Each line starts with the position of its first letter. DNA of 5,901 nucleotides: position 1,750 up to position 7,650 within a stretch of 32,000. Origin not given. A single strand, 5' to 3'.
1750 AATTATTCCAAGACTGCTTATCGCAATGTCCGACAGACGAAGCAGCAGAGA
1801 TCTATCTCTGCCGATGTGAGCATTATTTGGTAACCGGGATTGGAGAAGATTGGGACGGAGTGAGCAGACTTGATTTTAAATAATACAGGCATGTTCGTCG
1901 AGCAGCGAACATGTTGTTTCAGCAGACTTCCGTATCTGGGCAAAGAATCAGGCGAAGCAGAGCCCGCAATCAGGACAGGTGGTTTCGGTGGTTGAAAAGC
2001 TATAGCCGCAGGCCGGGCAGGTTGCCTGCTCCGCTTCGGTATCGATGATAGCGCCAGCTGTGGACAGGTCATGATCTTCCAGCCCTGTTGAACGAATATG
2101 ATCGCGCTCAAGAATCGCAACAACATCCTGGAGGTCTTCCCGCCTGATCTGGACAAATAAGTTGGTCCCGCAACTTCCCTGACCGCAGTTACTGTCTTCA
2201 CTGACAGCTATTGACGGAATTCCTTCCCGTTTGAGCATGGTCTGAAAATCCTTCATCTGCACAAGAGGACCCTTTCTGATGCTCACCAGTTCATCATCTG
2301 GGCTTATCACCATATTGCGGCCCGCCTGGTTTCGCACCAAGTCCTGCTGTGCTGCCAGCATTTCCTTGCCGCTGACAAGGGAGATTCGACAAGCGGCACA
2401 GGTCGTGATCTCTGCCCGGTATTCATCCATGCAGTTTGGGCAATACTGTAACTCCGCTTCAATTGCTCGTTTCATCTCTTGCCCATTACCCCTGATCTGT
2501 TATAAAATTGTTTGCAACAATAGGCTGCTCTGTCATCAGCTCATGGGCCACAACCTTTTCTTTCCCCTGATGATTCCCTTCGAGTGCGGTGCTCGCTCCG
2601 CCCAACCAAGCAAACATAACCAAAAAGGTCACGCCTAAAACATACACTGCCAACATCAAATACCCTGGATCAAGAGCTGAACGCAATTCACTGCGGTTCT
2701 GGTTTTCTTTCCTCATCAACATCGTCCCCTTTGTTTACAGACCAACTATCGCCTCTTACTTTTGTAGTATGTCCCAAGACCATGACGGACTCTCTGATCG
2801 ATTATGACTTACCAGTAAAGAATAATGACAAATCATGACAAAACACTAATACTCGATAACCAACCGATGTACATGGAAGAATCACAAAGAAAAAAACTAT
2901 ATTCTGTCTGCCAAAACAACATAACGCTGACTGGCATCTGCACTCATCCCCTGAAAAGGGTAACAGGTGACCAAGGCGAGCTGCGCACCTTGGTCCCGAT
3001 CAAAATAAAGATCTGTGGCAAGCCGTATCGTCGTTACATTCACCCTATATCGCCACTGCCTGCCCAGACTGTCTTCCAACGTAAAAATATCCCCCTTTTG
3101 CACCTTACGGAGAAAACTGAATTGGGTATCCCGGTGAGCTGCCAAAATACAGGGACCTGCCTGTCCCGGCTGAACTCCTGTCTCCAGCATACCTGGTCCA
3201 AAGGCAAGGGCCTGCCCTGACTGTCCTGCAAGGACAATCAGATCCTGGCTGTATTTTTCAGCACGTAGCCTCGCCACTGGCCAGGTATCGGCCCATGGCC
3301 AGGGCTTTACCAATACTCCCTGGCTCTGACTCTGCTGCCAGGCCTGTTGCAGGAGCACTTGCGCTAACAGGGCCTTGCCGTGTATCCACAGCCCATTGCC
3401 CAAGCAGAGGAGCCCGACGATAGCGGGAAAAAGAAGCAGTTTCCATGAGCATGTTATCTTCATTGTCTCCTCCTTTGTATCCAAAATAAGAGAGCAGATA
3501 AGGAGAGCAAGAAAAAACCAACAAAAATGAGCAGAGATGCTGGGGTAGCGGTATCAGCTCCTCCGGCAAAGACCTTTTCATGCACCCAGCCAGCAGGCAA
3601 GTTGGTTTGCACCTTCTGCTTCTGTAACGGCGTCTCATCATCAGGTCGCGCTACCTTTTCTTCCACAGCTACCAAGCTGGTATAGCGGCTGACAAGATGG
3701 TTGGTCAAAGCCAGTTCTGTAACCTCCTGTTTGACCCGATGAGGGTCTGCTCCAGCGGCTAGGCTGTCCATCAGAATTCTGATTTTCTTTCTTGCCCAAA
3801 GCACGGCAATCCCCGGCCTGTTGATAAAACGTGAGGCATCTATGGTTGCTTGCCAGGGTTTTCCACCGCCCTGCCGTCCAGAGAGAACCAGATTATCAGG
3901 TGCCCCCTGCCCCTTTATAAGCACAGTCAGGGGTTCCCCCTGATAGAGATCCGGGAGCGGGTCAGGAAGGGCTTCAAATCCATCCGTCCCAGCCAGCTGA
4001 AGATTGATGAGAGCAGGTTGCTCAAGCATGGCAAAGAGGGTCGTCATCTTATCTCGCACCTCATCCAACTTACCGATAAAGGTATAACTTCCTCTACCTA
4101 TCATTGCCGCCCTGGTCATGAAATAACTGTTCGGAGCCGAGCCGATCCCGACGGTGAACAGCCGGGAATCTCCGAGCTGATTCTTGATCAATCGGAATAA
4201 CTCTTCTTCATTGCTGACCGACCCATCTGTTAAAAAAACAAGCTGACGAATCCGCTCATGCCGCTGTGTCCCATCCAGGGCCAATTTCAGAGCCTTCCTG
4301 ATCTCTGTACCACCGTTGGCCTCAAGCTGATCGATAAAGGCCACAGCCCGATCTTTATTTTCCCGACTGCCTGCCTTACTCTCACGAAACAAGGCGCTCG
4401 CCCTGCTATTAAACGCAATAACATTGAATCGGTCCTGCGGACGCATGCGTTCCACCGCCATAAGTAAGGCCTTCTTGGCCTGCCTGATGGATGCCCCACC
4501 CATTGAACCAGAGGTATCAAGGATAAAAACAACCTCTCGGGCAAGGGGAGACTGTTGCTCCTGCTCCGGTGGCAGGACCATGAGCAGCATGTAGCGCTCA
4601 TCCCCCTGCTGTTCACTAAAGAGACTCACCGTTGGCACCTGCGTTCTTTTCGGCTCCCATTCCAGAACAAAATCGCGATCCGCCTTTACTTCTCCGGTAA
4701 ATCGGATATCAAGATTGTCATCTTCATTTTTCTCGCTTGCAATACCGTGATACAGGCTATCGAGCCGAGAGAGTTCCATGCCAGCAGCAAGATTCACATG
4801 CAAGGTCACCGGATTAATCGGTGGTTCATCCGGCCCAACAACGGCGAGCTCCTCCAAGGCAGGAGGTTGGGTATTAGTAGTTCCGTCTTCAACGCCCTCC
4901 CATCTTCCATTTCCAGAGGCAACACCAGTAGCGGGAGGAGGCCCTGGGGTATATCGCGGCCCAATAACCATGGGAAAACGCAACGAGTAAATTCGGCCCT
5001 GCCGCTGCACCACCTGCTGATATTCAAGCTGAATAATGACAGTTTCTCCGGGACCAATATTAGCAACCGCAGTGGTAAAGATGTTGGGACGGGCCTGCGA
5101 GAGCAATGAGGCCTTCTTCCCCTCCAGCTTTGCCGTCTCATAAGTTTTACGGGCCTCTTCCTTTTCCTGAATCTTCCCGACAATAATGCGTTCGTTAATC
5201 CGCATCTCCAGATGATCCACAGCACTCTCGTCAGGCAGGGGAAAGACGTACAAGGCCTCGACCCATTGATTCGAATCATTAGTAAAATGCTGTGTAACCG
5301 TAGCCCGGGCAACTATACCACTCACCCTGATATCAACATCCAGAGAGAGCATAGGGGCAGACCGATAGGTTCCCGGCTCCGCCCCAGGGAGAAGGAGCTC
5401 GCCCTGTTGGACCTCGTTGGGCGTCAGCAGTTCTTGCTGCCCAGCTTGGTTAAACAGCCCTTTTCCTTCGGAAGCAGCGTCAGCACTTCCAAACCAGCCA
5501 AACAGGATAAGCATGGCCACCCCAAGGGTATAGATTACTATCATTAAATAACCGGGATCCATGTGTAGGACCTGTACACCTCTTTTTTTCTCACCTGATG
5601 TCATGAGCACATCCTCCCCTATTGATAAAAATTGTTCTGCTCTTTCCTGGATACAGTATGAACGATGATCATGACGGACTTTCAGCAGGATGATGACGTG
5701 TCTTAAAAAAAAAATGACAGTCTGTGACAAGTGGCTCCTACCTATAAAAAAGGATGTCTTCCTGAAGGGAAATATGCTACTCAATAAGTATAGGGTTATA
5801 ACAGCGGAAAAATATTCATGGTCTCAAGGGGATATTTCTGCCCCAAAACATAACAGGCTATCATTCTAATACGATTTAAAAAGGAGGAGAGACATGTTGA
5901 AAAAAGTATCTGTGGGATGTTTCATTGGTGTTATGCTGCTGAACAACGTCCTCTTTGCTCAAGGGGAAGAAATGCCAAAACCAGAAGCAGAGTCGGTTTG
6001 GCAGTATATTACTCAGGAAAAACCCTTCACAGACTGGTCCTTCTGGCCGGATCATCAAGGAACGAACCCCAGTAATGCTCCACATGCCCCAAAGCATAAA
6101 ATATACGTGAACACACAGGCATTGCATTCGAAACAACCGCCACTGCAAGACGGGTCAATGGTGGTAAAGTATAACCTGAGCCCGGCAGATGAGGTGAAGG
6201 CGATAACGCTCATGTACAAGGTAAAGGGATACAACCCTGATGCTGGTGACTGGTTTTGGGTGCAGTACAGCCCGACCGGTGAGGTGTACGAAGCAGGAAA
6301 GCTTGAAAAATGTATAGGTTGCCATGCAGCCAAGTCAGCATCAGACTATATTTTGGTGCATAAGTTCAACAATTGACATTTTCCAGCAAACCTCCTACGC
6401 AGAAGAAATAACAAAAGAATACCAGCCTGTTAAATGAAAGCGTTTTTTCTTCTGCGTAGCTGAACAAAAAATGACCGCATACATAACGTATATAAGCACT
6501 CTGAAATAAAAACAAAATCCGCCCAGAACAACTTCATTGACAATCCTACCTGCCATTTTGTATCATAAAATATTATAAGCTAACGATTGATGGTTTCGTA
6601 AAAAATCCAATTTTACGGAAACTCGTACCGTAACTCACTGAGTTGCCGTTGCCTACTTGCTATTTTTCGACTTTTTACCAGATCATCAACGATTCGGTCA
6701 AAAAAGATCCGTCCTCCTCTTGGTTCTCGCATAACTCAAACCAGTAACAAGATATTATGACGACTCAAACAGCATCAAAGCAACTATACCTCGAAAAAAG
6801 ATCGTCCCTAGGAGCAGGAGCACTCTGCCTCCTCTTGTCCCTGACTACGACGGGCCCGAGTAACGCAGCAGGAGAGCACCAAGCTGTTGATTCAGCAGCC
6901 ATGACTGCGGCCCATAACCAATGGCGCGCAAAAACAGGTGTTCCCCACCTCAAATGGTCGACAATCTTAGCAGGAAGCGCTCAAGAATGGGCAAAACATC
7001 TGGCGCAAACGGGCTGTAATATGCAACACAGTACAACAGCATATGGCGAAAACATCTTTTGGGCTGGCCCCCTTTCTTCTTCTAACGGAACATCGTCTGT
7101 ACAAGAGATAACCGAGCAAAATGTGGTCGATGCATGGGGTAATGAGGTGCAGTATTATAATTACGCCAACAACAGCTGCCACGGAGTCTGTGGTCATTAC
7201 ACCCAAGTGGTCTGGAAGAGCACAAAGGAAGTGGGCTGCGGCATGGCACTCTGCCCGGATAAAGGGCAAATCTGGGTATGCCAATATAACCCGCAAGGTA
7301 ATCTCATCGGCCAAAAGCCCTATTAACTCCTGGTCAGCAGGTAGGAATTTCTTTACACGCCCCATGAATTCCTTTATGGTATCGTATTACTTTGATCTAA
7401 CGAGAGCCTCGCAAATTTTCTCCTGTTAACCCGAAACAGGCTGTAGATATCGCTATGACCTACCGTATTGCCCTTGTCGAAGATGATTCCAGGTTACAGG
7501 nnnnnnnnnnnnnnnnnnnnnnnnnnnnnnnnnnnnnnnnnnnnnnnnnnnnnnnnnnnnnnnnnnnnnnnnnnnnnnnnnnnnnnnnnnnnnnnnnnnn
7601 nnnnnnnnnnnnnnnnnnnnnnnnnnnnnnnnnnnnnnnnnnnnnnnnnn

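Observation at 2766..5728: Two promoters share an identical four-box architecture (GTCAT boxes spaced 22-21-10 bp, then 10 bp to a CATACT -10), resembling pho boxes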

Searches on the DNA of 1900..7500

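Call 46: search_rna_families(source=window, start=1900, end=7500, threshold=evalue, max_evalue=1)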
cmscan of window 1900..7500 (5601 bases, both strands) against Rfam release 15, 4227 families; matches with E-value up to 1: 1.
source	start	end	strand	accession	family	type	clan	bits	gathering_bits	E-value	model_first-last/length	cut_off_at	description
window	5370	5452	+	RF02784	SorX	Gene; sRNA;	-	19.5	46.6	0.35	1-73/73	no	Singlet oxygen resistance RNA X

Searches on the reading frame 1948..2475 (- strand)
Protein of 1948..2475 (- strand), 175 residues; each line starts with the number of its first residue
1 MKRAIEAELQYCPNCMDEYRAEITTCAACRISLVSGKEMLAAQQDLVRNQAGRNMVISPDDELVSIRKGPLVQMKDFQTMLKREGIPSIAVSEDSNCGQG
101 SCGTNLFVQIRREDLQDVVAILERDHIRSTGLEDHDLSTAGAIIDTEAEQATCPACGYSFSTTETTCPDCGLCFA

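Call 4: search_protein_families(library=ncbifam, proteins=[window:1948-2475:-], max_evalue=0.001)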
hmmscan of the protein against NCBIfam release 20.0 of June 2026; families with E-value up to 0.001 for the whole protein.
window:1948-2475:- (175 aa): 1 family
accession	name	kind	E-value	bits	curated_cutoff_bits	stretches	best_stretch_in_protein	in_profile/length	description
NF049953.1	ribbon_DG_selen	exception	2.2e-65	219.8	130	1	5-175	1-172/172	zinc ribbon-containing (seleno)protein DG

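Call 28: search_protein_families(library=pfam, proteins=[window:1948-2475:-], max_evalue=0.01)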
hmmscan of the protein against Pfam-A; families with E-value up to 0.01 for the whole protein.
window:1948-2475:- (175 aa): 4 families
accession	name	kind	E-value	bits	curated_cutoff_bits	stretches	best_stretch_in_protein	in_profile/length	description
PF12773.13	DZR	-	3.9e-05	24.2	27.3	0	145-171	23-45/45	Double zinc ribbon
PF01155.25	HypA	-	8.1e-05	23.1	28.9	1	136-171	56-93/112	Hydrogenase/urease nickel incorporation, metallochaperone, hypA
PF18912.6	DZR_2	-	0.0036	17.6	27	0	148-171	19-43/56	Double zinc ribbon domain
PF13248.11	Zn_ribbon_3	-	0.0097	15.8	27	1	152-172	4-24/26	zinc-ribbon domain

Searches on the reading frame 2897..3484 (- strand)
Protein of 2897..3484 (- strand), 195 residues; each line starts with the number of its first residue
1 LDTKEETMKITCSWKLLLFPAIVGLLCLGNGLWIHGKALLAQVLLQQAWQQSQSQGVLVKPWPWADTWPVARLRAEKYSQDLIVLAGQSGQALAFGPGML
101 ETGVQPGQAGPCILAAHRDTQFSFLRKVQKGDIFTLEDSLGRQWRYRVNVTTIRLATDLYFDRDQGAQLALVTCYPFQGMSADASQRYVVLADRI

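Call 4: search_protein_families(library=ncbifam, proteins=[window:2897-3484:-], max_evalue=0.001)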
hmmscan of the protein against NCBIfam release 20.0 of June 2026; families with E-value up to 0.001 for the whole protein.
window:2897-3484:- (195 aa): 7 families
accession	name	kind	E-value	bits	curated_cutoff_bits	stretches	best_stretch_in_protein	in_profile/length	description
TIGR03784.1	marine_sortase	equivalog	1.3e-56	191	158.25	1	22-192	3-174/174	class GN sortase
NF058671.1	sortase_SrtD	exception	4.3e-20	72.2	140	1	69-193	63-186/187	class D sortase, LPxTATN-specific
NF033746.1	class_D_sortase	subfamily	2.5e-19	69.4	165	1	70-194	10-133/135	class D sortase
TIGR01076.1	sortase_fam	subfamily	2.7e-09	36.9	39.35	1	79-195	9-128/136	sortase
NF033745.1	class_C_sortase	subfamily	2.8e-07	30.5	160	1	68-194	92-220/220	class C sortase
NF033747.1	class_E_sortase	subfamily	3.2e-07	30.4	160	1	45-148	41-153/211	class E sortase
NF033748.1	class_F_sortase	subfamily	6.6e-06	25.8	166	1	100-192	50-152/155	class F sortase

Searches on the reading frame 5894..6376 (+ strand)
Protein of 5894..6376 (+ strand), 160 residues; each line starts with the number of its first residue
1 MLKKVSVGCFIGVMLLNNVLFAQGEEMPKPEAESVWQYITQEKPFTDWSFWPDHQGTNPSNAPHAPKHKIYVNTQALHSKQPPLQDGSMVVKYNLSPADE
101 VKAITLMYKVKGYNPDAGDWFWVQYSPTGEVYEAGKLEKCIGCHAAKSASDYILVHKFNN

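Call 4: search_protein_families(library=ncbifam, proteins=[window:5894-6376:+], max_evalue=0.001)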
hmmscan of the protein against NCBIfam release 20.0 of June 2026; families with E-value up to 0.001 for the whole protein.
window:5894-6376:+ (160 aa): 0 families

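Call 28: search_protein_families(library=pfam, proteins=[window:5894-6376:+], max_evalue=0.01)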
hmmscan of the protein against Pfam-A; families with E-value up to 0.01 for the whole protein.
window:5894-6376:+ (160 aa): 1 family
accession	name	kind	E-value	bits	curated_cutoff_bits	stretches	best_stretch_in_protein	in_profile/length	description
PF16694.10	Cytochrome_P460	-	2.3e-10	41.4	27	1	60-153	19-123/125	Cytochrome P460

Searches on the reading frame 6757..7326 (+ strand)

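Call 4: search_protein_families(library=ncbifam, proteins=[window:6757-7326:+], max_evalue=0.001)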
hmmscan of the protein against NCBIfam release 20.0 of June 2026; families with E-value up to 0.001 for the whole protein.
window:6757-7326:+ (189 aa): 0 families

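Call 28: search_protein_families(library=pfam, proteins=[window:6757-7326:+], max_evalue=0.01)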
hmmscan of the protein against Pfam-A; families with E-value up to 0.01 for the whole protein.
window:6757-7326:+ (189 aa): 1 family
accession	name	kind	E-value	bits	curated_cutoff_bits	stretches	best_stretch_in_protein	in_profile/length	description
PF00188.32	CAP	-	3.9e-25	89.4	21.1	1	51-177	2-117/117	Cysteine-rich secretory protein family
